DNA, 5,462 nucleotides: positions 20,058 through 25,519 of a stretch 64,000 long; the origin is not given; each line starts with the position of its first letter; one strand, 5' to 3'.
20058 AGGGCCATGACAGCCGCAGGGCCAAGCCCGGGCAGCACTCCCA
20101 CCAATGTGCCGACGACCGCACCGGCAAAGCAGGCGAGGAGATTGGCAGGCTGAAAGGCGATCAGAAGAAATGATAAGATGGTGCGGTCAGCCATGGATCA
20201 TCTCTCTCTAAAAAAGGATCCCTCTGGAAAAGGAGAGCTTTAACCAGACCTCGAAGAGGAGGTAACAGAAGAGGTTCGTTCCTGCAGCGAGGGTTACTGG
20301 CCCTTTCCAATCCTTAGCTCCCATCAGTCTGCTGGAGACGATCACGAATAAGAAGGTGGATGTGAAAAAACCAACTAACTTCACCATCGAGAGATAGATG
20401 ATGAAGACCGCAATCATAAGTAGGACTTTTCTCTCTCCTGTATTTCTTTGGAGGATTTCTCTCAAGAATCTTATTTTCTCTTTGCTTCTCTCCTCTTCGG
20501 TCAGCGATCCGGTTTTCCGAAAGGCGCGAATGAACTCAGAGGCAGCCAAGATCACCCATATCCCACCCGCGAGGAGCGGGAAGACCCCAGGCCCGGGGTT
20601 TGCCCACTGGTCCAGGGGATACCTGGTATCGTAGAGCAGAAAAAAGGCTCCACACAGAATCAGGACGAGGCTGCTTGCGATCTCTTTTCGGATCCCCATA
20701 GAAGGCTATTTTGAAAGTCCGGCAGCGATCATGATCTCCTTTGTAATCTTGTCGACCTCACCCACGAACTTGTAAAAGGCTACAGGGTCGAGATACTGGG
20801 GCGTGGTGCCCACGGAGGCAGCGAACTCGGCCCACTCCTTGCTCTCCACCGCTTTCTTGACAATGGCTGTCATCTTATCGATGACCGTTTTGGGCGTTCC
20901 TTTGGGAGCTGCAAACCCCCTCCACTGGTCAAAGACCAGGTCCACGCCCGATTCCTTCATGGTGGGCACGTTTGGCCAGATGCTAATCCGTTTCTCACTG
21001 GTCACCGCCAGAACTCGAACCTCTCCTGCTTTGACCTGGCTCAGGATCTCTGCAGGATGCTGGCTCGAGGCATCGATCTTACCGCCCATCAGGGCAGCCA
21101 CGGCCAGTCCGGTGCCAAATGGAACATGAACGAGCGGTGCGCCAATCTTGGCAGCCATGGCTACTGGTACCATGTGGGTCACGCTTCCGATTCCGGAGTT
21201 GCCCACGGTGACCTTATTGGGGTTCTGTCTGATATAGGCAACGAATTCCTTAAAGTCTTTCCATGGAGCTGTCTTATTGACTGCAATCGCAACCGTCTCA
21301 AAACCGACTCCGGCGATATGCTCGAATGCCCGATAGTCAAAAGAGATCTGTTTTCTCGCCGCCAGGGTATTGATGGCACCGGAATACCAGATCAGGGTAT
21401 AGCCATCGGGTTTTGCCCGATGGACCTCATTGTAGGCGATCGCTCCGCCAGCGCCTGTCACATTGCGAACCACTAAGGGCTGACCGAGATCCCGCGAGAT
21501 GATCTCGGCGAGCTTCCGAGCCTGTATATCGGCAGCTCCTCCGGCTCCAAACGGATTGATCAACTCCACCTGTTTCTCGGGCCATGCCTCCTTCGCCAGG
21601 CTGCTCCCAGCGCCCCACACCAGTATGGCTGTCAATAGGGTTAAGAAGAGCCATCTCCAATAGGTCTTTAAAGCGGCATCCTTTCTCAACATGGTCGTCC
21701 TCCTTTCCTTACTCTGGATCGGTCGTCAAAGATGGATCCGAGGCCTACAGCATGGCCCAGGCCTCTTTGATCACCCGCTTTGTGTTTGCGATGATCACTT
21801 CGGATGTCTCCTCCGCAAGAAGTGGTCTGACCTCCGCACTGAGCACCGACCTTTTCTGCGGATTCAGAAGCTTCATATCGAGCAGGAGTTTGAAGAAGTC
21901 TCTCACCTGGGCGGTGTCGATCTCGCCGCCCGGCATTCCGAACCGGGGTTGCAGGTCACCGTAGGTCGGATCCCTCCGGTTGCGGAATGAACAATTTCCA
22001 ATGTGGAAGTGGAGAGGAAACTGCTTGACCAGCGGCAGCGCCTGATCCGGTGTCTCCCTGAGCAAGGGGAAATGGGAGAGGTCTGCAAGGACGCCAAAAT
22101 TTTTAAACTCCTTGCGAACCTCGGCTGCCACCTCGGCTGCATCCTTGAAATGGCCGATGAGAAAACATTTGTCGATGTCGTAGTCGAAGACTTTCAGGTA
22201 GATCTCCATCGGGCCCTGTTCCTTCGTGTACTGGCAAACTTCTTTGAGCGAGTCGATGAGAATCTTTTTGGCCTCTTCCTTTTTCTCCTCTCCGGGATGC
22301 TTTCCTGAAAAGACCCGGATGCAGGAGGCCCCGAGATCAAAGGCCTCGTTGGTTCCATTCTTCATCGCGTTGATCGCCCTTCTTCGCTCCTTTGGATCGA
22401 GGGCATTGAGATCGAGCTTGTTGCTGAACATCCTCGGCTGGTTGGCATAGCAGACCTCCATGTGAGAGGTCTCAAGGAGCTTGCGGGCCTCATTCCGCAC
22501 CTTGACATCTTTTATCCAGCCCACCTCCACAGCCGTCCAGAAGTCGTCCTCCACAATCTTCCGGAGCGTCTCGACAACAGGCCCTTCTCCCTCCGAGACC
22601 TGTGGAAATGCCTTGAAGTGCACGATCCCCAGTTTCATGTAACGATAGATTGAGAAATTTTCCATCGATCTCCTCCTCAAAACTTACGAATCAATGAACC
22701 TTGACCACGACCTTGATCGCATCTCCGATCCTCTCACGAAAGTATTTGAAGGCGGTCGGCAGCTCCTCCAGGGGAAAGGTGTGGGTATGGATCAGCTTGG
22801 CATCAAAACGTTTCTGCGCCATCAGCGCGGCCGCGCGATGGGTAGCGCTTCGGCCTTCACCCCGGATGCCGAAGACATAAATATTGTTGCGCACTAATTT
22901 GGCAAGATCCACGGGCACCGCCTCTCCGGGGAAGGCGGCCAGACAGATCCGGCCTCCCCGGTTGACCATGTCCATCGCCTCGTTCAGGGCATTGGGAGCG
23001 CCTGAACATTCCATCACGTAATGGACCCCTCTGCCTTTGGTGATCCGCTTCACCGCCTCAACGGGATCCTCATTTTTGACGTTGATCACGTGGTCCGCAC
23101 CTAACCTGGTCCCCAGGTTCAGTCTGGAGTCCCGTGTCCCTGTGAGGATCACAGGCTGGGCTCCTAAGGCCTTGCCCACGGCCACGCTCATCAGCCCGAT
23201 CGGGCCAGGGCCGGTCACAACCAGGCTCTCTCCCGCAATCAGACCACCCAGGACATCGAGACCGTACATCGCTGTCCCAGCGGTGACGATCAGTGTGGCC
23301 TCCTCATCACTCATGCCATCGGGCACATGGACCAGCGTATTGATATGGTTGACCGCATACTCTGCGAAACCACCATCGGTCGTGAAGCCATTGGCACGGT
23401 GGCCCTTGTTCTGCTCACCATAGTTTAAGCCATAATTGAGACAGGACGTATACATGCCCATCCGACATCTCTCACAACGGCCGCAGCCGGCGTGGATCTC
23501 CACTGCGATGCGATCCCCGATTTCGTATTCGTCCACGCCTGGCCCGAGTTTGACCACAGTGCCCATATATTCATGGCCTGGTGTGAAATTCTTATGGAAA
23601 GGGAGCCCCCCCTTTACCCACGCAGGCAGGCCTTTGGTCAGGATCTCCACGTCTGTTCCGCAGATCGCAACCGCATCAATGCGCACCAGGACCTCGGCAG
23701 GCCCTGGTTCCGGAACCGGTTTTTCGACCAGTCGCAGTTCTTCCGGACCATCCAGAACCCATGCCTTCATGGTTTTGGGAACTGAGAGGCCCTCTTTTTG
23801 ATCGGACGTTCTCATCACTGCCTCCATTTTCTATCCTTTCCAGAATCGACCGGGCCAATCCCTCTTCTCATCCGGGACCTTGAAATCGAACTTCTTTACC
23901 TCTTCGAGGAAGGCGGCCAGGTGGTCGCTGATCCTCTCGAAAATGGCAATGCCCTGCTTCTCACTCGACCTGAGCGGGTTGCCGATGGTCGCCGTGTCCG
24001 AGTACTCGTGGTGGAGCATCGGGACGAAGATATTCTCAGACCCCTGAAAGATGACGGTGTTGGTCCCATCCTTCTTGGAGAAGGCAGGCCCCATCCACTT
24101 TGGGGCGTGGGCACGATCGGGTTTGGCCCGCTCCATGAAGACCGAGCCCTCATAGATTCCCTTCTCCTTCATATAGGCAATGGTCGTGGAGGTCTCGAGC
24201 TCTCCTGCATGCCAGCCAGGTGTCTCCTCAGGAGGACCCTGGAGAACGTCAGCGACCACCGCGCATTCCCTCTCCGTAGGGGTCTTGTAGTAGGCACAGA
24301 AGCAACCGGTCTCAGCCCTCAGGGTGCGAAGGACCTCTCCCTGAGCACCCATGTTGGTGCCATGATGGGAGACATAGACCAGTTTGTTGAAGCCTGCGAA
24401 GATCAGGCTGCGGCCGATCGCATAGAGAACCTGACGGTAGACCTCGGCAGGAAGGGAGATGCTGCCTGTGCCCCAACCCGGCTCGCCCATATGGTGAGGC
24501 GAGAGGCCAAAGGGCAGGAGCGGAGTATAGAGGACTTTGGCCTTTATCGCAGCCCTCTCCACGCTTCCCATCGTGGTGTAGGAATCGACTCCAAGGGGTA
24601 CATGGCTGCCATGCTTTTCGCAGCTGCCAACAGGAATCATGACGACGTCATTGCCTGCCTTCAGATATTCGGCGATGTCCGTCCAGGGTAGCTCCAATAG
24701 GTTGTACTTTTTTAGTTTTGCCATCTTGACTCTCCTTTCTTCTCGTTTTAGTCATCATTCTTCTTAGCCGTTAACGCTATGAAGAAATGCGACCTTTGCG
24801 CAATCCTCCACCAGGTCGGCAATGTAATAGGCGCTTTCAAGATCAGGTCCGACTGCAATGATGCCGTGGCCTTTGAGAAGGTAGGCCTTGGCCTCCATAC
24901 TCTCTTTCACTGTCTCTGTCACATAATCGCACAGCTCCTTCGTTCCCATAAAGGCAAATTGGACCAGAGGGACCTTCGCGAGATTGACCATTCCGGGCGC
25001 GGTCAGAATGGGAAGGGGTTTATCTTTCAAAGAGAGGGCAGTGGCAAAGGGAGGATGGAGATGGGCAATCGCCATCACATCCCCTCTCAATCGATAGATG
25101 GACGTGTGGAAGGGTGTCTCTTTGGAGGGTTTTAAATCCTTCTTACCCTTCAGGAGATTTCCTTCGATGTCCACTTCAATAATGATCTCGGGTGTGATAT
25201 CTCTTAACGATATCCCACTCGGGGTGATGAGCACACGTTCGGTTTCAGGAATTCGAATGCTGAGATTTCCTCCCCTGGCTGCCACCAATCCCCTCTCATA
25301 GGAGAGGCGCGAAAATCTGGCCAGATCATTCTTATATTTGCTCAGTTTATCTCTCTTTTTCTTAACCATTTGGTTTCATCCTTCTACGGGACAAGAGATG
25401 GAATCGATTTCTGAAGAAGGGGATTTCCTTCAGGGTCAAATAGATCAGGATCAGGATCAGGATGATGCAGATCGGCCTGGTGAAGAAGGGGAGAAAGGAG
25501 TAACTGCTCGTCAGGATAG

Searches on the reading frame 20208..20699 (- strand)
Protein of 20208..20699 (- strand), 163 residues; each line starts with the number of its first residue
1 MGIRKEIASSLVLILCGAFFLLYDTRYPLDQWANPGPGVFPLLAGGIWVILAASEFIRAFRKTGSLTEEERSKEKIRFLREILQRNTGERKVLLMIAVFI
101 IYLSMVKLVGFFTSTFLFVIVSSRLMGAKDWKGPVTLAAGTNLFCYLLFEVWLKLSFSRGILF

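Call 10: search_protein_families(library=pfam, proteins=[window:20208-20699:-], max_evalue=0.00001)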
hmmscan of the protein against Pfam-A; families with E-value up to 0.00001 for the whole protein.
window:20208-20699:- (163 aa): 1 family
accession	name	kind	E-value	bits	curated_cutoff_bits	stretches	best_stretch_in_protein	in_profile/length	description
PF07331.16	TctB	-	3.1e-20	73.2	29.1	1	8-157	3-136/137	Tripartite tricarboxylate transporter TctB family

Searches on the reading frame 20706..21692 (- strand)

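Call 10: search_protein_families(library=pfam, proteins=[window:20706-21692:-], max_evalue=0.00001)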
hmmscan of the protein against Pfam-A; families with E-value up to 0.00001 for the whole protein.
window:20706-21692:- (328 aa): 1 family
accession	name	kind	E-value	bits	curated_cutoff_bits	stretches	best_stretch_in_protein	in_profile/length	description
PF03401.19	TctC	-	1.2e-52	179.6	27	1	58-324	2-272/274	Tripartite tricarboxylate transporter family receptor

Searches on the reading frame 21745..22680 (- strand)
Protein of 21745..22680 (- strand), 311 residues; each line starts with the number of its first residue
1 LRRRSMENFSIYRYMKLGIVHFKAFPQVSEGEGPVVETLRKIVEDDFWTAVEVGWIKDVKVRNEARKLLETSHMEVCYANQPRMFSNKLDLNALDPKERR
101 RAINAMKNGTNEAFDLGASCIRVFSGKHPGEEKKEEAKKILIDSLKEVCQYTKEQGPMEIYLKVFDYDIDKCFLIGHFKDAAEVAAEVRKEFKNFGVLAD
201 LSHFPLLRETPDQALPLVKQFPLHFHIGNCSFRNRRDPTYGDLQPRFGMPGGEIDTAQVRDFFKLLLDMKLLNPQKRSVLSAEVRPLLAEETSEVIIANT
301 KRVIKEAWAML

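Call 11: search_protein_families(library=pfam, proteins=[window:21745-22680:-], max_evalue=0.00001)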
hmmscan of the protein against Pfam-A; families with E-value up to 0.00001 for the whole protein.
window:21745-22680:- (311 aa): 1 family
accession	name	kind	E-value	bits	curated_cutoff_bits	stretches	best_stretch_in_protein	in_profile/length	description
PF01261.30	AP_endonuc_2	-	6.2e-13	49.4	31.1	1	61-239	29-195/249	Xylose isomerase-like TIM barrel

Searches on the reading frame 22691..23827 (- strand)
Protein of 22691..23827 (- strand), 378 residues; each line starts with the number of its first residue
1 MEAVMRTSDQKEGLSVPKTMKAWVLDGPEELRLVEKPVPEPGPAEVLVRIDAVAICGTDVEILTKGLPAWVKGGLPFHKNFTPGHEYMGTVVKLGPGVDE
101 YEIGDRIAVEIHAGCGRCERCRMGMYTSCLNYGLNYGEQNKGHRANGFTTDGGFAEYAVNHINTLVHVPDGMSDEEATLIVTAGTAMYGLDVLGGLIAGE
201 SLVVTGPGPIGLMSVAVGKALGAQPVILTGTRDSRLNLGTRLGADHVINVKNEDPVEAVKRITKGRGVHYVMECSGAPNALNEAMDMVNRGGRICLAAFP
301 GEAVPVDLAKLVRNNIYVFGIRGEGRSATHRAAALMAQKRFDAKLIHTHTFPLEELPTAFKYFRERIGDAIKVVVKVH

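Call 11: search_protein_families(library=pfam, proteins=[window:22691-23827:-], max_evalue=0.00001)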
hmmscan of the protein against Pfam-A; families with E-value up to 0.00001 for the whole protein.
window:22691-23827:- (378 aa): 4 families
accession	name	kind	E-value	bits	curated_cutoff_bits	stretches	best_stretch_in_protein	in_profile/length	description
PF00107.32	ADH_zinc_N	-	2.1e-28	99.3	31.8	1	209-337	1-128/129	Zinc-binding dehydrogenase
PF08240.17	ADH_N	-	2.5e-25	89.2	23.5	1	42-170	1-104/104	Alcohol dehydrogenase GroES-like domain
PF16912.11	Glu_dehyd_C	-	9.8e-13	48.5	34.9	1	200-376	32-210/211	Glucose dehydrogenase C-terminus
PF13602.12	ADH_zinc_N_2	-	9.6e-11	43.2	27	1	242-365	1-125/134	Zinc-binding dehydrogenase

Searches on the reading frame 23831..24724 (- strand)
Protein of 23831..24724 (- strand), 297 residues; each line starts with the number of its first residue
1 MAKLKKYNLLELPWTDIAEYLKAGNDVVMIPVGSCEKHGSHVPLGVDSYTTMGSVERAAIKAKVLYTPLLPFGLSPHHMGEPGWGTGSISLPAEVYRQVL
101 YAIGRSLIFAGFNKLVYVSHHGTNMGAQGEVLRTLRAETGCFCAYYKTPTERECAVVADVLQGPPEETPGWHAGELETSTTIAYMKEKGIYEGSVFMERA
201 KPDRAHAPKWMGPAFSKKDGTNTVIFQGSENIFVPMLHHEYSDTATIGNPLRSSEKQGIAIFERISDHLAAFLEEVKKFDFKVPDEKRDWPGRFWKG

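Call 11: search_protein_families(library=pfam, proteins=[window:23831-24724:-], max_evalue=0.00001)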
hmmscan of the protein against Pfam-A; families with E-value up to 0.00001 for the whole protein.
window:23831-24724:- (297 aa): 1 family
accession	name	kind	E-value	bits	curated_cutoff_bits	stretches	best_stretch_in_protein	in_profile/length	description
PF02633.19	Creatininase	-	2e-46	158.8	31.3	1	11-273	2-238/238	Creatinine amidohydrolase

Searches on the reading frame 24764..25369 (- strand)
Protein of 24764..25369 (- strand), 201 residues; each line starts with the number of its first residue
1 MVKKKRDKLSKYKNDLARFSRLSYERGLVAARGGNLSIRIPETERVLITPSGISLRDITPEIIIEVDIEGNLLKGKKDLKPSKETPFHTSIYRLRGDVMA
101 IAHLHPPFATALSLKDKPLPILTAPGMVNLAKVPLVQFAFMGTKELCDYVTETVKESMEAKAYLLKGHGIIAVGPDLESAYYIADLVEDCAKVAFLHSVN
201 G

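Call 11: search_protein_families(library=pfam, proteins=[window:24764-25369:-], max_evalue=0.00001)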
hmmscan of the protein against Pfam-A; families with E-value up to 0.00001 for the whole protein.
window:24764-25369:- (201 aa): 1 family
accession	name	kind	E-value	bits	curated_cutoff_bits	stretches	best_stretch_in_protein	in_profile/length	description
PF00596.27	Aldolase_II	-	9.6e-47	159.7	22.2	1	15-194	2-182/183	Class II Aldolase and Adducin N-terminal domain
